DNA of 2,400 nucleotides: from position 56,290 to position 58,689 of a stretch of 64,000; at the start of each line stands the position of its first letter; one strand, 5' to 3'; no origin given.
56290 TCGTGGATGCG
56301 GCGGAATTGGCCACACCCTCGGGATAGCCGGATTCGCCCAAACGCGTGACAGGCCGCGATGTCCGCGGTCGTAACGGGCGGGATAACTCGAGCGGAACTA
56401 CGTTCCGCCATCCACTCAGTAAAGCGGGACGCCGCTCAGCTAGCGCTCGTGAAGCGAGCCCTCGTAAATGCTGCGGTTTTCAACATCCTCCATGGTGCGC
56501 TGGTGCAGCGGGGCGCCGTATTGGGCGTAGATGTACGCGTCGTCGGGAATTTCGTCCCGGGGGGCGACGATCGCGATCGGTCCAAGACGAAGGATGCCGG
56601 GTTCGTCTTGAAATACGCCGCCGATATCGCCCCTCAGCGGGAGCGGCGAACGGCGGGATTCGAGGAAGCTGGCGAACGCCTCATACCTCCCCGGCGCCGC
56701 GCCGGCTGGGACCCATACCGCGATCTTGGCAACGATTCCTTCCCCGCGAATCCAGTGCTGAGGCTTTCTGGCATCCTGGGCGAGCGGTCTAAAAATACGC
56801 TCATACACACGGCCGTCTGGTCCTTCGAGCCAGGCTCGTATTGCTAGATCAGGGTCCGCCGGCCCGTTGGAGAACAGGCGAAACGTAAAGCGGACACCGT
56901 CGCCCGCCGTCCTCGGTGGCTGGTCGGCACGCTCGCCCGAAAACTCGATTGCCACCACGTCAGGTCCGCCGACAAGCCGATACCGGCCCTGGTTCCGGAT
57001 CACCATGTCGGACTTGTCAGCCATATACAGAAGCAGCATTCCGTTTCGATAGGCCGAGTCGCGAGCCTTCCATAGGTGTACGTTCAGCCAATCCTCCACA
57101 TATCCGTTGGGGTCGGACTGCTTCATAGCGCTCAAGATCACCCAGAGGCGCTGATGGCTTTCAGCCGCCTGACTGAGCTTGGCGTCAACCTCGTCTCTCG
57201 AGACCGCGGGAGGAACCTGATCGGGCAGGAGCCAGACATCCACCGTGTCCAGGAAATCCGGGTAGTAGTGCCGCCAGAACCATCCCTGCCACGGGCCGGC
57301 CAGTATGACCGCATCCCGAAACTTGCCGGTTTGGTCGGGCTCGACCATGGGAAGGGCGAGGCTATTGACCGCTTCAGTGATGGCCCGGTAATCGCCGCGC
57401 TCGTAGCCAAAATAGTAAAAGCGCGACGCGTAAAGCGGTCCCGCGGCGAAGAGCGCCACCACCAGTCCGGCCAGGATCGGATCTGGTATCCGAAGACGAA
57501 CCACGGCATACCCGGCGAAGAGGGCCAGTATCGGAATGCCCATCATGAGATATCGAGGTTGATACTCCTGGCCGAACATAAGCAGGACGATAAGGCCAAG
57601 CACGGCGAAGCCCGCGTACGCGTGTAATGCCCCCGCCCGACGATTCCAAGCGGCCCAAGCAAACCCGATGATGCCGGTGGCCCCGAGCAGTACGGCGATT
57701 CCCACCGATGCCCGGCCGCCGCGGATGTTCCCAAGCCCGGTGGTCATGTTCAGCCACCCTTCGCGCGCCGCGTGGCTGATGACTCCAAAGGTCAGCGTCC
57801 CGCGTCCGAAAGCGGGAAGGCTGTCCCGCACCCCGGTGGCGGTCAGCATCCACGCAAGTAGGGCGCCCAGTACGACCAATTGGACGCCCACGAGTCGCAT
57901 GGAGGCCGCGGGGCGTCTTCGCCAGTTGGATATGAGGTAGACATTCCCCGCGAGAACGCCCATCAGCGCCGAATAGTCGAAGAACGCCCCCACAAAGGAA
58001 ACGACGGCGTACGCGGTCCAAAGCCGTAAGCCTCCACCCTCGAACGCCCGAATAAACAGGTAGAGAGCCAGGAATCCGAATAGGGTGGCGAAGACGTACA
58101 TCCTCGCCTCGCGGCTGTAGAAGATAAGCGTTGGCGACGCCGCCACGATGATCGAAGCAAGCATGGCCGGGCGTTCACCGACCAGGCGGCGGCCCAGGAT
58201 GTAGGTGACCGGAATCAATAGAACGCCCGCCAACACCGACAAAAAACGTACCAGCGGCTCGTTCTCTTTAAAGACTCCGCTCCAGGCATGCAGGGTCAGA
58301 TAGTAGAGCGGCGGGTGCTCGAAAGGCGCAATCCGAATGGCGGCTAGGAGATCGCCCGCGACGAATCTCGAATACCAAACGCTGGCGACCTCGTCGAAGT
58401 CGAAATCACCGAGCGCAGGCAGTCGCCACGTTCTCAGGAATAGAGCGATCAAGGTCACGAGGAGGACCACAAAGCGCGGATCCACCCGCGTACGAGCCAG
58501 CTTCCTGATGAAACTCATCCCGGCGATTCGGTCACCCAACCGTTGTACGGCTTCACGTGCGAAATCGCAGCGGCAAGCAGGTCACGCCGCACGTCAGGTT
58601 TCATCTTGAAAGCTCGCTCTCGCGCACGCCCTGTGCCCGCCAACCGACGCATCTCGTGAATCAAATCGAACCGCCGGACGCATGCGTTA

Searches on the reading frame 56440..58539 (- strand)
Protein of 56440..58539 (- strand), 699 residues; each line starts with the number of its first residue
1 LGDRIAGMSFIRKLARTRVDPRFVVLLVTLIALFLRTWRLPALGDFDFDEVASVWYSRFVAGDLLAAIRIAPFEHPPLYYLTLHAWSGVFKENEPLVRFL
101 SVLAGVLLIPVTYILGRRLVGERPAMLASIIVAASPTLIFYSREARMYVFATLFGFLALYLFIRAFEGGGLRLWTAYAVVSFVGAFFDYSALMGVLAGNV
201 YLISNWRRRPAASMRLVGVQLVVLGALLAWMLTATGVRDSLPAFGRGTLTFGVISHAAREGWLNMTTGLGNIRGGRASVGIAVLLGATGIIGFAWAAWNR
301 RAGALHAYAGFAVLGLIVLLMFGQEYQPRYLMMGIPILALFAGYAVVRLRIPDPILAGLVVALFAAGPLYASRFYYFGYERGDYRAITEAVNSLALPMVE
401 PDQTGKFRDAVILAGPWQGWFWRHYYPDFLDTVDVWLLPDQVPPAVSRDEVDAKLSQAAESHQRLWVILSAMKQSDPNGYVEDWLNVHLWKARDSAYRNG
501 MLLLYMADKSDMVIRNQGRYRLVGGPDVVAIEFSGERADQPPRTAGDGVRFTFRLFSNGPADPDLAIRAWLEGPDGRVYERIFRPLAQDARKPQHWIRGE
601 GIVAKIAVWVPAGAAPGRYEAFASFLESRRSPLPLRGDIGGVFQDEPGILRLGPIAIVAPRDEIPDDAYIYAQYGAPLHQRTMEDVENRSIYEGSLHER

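Call 29: search_protein_families(library=pfam, proteins=[window:56440-58539:-], max_evalue=0.0001)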
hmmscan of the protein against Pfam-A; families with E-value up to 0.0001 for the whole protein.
window:56440-58539:- (699 aa): 2 families
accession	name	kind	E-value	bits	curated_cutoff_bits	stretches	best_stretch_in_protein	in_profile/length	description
PF13231.12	PMT_2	-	1.3e-14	55.2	26.1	1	75-230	2-160/160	Dolichyl-phosphate-mannose-protein mannosyltransferase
PF02366.24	PMT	-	4.8e-05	23.5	22.7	1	76-172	63-162/245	Dolichyl-phosphate-mannose-protein mannosyltransferase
